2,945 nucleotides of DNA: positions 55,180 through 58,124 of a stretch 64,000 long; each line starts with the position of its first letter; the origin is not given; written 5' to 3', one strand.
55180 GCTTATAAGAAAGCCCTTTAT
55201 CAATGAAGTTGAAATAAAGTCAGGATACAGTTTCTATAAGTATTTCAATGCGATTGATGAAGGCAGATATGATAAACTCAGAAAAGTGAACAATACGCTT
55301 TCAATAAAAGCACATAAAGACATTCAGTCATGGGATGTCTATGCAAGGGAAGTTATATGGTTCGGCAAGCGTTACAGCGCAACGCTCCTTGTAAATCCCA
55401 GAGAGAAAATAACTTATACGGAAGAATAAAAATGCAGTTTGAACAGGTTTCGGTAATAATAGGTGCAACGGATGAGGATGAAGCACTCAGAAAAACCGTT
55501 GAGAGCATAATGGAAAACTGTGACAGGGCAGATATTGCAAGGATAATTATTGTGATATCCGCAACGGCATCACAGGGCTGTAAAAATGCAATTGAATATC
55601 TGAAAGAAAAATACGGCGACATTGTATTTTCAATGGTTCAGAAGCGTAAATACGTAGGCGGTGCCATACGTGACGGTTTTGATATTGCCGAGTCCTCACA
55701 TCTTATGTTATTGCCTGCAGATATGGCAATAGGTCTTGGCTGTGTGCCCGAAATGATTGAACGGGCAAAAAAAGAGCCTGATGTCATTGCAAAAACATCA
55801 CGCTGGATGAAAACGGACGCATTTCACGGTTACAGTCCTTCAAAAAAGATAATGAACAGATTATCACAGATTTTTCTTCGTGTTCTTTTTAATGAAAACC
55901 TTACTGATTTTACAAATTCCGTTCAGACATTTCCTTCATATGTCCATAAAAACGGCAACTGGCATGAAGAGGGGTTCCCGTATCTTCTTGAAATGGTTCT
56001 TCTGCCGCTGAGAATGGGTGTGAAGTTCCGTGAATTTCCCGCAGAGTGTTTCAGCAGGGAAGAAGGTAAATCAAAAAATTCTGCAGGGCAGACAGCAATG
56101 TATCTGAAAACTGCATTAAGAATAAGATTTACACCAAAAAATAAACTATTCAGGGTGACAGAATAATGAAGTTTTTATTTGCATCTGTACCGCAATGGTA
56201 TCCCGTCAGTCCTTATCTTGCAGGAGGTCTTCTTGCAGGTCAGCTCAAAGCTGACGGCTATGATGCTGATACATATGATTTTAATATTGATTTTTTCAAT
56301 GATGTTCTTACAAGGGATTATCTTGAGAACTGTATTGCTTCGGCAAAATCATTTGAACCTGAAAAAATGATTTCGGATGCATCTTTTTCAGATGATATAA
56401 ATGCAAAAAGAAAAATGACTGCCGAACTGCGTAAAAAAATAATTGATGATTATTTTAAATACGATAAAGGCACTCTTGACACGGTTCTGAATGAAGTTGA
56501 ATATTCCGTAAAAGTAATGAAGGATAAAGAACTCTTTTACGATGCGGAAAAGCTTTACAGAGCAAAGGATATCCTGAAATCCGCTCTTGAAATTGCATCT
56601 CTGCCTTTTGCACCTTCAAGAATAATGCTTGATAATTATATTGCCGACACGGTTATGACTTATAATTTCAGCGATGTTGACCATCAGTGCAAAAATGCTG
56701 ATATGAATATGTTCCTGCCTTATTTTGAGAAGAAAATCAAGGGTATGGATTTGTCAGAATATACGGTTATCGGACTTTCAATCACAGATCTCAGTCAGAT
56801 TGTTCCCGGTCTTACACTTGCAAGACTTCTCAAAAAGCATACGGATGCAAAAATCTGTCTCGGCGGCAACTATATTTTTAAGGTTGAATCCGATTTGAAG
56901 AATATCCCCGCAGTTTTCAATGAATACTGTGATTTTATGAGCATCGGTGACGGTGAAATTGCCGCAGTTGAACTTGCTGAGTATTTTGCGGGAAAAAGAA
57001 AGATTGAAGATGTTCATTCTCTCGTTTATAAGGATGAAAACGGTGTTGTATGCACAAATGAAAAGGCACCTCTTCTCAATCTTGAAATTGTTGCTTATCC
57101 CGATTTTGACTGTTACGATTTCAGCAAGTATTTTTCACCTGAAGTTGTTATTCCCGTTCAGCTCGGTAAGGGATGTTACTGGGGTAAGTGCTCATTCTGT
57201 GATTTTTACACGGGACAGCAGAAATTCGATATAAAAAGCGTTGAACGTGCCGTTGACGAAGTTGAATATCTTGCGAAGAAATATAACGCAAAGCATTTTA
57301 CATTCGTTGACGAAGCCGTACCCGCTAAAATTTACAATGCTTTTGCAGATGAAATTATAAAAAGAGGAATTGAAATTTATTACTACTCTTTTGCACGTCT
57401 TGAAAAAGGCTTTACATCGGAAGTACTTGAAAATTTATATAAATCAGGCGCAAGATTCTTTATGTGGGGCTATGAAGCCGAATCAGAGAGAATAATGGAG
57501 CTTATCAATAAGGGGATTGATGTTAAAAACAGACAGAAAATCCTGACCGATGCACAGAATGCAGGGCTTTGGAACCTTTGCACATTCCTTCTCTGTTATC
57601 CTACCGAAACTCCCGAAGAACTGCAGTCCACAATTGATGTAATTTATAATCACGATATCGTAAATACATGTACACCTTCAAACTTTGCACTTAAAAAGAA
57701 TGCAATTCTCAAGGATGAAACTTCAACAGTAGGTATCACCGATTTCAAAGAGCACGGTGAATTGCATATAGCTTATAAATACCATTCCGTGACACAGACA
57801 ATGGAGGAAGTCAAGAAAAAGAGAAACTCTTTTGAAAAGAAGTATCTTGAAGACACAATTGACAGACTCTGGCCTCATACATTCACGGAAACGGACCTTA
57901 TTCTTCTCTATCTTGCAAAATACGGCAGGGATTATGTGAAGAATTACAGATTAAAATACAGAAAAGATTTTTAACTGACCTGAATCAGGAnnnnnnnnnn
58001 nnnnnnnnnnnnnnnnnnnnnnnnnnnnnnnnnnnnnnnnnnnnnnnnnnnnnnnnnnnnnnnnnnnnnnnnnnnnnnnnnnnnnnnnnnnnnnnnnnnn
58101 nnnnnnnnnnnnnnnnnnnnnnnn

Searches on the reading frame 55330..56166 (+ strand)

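Call 60: search_protein_families(library=pfam, proteins=[window:55330-56166:+])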
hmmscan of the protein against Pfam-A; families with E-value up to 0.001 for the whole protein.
window:55330-56166:+ (278 aa): 2 families
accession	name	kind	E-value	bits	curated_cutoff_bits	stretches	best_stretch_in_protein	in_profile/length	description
PF00535.33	Glycos_transf_2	-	2.4e-10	41.1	23.3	1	41-193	1-151/168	Glycosyl transferase family 2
PF13641.12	Glyco_tranf_2_3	-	0.00028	21.4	27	1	39-160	2-125/230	Glycosyltransferase like family 2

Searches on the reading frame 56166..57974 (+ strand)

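Call 60: search_protein_families(library=pfam, proteins=[window:56166-57974:+])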
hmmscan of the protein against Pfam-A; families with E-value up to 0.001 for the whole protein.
window:56166-57974:+ (602 aa): 1 family
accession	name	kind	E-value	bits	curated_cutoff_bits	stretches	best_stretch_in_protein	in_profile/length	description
PF04055.27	Radical_SAM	-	1.1e-14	55.4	29.5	1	333-492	3-165/166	Radical SAM superfamily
